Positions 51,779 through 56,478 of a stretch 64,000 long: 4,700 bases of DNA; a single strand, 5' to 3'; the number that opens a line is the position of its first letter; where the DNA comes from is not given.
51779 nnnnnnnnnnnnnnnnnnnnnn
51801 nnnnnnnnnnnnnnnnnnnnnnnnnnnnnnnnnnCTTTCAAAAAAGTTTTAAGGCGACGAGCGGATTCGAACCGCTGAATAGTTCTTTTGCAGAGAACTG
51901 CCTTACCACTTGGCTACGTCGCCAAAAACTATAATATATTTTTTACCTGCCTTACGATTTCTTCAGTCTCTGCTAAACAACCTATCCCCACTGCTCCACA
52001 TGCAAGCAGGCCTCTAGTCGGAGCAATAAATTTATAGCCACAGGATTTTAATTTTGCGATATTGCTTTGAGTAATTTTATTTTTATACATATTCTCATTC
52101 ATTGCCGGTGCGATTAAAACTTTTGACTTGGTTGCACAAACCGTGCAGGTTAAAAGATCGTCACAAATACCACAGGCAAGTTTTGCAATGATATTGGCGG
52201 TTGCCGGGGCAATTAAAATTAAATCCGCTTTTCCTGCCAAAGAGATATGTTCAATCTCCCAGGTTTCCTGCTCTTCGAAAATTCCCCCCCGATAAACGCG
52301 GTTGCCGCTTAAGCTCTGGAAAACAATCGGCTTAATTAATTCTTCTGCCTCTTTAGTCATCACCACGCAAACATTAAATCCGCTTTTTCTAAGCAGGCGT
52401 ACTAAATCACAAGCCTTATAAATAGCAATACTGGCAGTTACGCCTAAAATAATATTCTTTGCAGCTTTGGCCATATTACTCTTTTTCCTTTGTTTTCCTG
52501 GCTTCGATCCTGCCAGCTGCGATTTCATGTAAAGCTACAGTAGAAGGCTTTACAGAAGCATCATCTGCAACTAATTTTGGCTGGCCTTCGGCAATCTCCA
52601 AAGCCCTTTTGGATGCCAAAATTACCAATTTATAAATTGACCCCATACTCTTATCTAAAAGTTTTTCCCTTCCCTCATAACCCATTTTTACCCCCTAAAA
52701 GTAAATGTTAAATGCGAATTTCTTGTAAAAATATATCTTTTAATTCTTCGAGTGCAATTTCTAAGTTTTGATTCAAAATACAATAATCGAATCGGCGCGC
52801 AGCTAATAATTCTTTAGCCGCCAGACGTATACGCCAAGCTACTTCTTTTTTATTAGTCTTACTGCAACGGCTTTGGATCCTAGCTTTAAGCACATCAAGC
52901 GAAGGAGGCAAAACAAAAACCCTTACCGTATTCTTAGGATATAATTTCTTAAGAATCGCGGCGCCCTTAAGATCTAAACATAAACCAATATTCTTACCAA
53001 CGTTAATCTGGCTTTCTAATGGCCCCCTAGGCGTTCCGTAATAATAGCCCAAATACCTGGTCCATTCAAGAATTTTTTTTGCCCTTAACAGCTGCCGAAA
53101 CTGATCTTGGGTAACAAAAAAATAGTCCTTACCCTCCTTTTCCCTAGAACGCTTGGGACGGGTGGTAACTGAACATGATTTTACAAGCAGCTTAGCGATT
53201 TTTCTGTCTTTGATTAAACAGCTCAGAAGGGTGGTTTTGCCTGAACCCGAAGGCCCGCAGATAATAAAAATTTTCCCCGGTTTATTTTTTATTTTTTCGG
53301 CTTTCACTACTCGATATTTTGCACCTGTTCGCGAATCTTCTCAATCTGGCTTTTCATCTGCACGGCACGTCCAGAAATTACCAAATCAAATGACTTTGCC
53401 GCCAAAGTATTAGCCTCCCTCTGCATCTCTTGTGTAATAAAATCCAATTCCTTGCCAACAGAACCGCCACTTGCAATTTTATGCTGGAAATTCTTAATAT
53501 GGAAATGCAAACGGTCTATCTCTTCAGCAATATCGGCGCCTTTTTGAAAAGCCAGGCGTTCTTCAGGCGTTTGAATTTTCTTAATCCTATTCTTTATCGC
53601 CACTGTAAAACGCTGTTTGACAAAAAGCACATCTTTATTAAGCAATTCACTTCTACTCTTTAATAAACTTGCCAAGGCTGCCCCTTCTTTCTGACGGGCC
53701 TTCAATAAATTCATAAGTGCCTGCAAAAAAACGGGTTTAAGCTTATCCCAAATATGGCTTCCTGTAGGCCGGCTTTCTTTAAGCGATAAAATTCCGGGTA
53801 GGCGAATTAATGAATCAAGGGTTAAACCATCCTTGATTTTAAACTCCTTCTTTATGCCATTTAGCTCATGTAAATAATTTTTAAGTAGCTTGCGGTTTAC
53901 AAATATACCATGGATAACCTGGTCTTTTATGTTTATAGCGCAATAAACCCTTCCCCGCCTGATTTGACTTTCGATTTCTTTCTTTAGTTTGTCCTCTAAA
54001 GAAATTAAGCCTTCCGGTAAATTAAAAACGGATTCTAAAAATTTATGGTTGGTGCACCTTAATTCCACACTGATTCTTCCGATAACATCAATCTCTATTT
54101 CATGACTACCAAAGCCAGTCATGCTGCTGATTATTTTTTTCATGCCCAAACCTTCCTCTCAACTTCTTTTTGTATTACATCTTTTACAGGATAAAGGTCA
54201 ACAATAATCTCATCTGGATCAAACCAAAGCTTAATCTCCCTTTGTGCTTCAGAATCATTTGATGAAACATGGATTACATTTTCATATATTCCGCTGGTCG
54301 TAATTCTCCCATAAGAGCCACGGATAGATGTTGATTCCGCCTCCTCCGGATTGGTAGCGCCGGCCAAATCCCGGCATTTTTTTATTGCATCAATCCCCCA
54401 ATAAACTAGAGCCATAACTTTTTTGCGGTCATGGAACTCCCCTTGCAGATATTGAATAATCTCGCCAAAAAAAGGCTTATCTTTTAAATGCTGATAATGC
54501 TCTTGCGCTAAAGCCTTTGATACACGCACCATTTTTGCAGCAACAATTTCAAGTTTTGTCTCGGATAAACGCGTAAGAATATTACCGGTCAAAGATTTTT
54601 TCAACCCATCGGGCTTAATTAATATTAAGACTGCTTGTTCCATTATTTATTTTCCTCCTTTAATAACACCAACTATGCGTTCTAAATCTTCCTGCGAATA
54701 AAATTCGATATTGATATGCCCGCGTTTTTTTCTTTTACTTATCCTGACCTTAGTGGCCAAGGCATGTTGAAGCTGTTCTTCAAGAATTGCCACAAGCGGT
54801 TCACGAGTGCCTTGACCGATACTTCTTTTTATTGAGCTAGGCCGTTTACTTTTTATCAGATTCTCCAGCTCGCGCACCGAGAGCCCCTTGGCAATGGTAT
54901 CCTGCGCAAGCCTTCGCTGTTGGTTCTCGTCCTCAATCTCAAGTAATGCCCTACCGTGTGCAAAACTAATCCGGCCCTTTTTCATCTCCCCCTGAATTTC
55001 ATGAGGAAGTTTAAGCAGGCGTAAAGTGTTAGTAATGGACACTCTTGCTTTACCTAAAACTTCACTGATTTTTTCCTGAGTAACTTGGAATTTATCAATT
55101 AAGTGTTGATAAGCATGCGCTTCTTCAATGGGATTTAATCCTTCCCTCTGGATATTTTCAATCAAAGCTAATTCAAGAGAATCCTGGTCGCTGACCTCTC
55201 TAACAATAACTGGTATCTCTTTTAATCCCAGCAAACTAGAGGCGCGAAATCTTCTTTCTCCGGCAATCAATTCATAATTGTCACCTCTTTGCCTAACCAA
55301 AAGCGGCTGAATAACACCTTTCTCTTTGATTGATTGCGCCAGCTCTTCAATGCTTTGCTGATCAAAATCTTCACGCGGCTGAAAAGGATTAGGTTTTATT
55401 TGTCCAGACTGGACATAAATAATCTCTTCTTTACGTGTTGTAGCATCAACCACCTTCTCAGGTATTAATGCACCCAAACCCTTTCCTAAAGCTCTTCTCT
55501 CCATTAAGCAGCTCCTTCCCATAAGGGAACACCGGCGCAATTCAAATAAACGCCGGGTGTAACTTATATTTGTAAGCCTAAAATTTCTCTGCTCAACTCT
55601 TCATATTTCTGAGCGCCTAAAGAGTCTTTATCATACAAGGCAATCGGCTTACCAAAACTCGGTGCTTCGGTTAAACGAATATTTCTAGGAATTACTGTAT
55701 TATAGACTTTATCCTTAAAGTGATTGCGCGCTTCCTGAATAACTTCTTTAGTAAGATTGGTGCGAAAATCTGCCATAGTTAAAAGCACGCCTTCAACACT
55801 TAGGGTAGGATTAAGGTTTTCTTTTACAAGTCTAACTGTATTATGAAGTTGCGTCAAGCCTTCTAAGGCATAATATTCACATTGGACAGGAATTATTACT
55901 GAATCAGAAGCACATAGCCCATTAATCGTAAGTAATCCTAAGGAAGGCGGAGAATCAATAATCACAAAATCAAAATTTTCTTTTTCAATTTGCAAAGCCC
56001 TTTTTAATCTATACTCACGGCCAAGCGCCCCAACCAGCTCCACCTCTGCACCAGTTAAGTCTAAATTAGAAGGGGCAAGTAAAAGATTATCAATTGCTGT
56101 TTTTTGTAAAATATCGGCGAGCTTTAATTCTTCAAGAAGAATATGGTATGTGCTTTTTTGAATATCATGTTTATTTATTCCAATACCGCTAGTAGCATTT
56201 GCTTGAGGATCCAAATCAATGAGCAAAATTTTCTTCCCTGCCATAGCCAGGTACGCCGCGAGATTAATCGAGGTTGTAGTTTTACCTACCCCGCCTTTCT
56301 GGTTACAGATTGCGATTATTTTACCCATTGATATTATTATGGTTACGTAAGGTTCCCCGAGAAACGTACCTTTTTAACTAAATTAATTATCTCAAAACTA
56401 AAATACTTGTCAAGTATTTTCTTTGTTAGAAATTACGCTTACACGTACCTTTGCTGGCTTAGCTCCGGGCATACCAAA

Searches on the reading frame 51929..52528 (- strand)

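Call 52: search_protein_families(library=pfam, proteins=[window:51929-52528:-], max_evalue=0.001)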
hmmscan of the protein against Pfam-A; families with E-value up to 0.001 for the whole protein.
window:51929-52528:- (199 aa): 1 family
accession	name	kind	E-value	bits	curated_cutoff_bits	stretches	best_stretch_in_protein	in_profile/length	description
PF02441.25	Flavoprotein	-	8e-36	123.5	22.7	1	24-197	1-160/162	Flavoprotein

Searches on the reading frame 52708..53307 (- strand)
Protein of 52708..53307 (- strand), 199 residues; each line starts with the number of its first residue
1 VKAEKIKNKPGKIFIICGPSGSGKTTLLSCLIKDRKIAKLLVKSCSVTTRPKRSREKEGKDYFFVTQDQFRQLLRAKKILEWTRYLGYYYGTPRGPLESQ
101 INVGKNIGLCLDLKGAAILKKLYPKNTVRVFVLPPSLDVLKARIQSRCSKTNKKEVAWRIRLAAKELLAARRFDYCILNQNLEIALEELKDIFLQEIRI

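Call 52: search_protein_families(library=pfam, proteins=[window:52708-53307:-], max_evalue=0.001)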
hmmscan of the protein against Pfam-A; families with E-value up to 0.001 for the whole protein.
window:52708-53307:- (199 aa): 5 families
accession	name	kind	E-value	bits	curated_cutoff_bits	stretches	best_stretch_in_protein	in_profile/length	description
PF00625.27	Guanylate_kin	-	5e-33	114.7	25.2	1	12-194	3-180/182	Guanylate kinase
PF00005.33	ABC_tran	-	5.8e-06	27.4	25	1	8-73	8-70/137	ABC transporter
PF03215.21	Rad17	-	1.2e-05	25.8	23.8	1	1-72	35-104/186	Rad17 P-loop domain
PF13671.12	AAA_33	-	6.7e-05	23.7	27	0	14-42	2-29/143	AAA domain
PF13476.12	AAA_23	-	0.00025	22.2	27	1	12-31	20-39/201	AAA domain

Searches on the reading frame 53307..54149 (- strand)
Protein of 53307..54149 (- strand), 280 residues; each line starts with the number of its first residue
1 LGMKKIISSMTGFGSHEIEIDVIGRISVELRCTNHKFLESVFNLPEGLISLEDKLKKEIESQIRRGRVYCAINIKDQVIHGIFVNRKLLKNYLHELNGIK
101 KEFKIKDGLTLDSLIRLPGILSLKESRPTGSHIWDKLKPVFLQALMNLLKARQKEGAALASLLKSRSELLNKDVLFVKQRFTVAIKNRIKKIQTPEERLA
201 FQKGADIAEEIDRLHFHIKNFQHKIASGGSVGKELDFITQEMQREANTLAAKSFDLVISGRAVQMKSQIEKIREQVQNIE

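Call 52: search_protein_families(library=pfam, proteins=[window:53307-54149:-], max_evalue=0.001)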
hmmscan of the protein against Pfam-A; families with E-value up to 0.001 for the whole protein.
window:53307-54149:- (280 aa): 2 families
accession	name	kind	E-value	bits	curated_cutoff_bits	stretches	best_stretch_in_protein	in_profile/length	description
PF03755.18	YicC-like_N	-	3.1e-36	125.6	25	1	7-160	1-155/156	Endoribonuclease YicC-like, N-terminal region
PF08340.16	YicC-like_C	-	5.3e-31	107.7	27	1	178-280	17-120/120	Endoribonuclease YicC-like, C-terminal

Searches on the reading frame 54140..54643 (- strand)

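Call 52: search_protein_families(library=pfam, proteins=[window:54140-54643:-], max_evalue=0.001)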
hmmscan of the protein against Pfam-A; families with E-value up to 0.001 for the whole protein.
window:54140-54643:- (167 aa): 1 family
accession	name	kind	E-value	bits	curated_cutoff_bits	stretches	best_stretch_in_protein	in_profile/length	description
PF00334.24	NDK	-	2e-38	131.8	27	1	5-146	3-135/135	Nucleoside diphosphate kinase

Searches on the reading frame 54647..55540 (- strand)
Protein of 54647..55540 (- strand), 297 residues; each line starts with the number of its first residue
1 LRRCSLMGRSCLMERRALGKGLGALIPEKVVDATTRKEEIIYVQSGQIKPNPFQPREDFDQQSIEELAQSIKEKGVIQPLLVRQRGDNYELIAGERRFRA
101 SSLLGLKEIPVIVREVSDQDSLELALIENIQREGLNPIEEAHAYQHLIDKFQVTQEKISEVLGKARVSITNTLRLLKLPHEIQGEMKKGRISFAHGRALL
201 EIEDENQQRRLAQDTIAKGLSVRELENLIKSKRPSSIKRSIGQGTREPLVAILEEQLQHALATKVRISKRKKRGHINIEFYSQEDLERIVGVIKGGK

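Call 52: search_protein_families(library=pfam, proteins=[window:54647-55540:-], max_evalue=0.001)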
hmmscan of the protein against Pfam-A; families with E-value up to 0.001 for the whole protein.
window:54647-55540:- (297 aa): 3 families
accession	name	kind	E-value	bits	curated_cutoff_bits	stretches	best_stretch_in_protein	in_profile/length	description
PF17762.8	HTH_ParB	-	1.9e-35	121.5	22.6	1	133-232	1-100/102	ParB HTH domain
PF02195.25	ParB_N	-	1.5e-34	118.4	26.3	1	41-131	4-95/95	ParB N-terminal domain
PF23552.2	ParB_C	-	2.1e-08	33.9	23.8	1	248-293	3-49/50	ParB dimerisation domain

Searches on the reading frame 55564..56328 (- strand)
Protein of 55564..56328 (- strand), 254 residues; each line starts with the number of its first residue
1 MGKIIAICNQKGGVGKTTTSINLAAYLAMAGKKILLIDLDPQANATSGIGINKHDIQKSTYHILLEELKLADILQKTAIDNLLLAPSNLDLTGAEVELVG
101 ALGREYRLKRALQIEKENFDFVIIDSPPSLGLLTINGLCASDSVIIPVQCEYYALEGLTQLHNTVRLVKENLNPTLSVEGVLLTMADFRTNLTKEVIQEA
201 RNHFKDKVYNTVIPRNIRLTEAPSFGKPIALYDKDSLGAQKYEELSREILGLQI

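Call 52: search_protein_families(library=pfam, proteins=[window:55564-56328:-], max_evalue=0.001)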
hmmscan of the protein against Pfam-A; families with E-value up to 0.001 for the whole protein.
window:55564-56328:- (254 aa): 9 families
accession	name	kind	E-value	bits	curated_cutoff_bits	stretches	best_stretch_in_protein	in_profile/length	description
PF13614.12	AAA_31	-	1.2e-69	234.2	27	1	3-177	2-176/177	AAA domain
PF01656.29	CbiA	-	2.3e-29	102.3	25.4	1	5-229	1-125/125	CobQ/CobB/MinD/ParA nucleotide binding domain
PF00142.24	Fer4_NifH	-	5e-12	46.3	25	1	5-76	3-76/271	4Fe-4S iron sulfur cluster binding proteins, NifH/frxC family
PF09140.17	MipZ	-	3.5e-11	43.4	20.7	1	4-163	2-144/262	ATPase MipZ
PF10609.15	ParA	-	1e-10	41.9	27.1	1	3-248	4-244/246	NUBPL iron-transfer P-loop NTPase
PF02374.21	ArsA_ATPase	-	3e-10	40.2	24.3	1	10-46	8-44/305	Anion-transporting ATPase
PF06564.18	CBP_BcsQ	-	1.2e-09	38.5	21.3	1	4-246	3-230/234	Cellulose biosynthesis protein BcsQ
PF07015.17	VirC1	-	0.00018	21.4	24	1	3-41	2-40/231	VirC1 protein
PF00448.28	SRP54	-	0.00073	19.7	22.7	0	13-41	11-39/196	SRP54-type protein, GTPase domain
